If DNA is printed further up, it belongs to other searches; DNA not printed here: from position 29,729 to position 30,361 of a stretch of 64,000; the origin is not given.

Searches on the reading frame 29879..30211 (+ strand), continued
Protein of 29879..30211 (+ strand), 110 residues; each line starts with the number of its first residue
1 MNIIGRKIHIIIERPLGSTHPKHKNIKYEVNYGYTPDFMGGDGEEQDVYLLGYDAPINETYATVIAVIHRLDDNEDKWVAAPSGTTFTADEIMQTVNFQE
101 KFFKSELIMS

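Call 82: search_protein_families(library=pfam, alignment_id=A7, max_evalue=0.001)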
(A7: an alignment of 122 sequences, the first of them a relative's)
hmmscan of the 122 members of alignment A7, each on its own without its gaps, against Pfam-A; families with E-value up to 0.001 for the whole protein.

A. member 1, P0193 (259 aa): 4 families
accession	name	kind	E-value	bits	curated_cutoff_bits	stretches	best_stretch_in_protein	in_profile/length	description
PF13508.13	Acetyltransf_7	-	5.2e-11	43.2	27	1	162-232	4-83/84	Acetyltransferase (GNAT) domain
PF13673.13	Acetyltransf_10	-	5.5e-10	39.8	23.6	1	163-240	34-116/128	Acetyltransferase (GNAT) domain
PF00583.31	Acetyltransf_1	-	8.1e-08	33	20.7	1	159-231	33-116/116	Acetyltransferase (GNAT) family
PF00719.24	Pyrophosphatase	-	0.00028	21.2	23.5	1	21-75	29-85/153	Inorganic pyrophosphatase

B. families by the number of members that match (of 122 scanned): 65 families (the first 25 are shown)
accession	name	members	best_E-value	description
PF00719.24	Pyrophosphatase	75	5.8e-14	Inorganic pyrophosphatase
PF00293.34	NUDIX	21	8.8e-19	NUDIX domain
PF00583.31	Acetyltransf_1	19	1.9e-21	Acetyltransferase (GNAT) family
PF13673.13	Acetyltransf_10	14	2.6e-15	Acetyltransferase (GNAT) domain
PF13508.13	Acetyltransf_7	14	1.6e-14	Acetyltransferase (GNAT) domain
PF13302.13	Acetyltransf_3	11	4.8e-34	Acetyltransferase (GNAT) domain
PF04229.20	GrpB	7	8.4e-47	GrpB protein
PF13420.13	Acetyltransf_4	6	1.5e-10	Acetyltransferase (GNAT) domain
PF13238.12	AAA_18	5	1.1e-11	AAA domain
PF13527.13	Acetyltransf_9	5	7e-09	Acetyltransferase (GNAT) domain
PF08445.16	FR47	5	1.8e-06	FR47-like protein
PF14815.12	NUDIX_4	4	1.3e-07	NUDIX domain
PF13671.12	AAA_33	3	8.5e-09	AAA domain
PF13207.12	AAA_17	3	0.00036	AAA domain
PF13310.11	Virulence_RhuM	2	3.2e-49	Virulence protein RhuM family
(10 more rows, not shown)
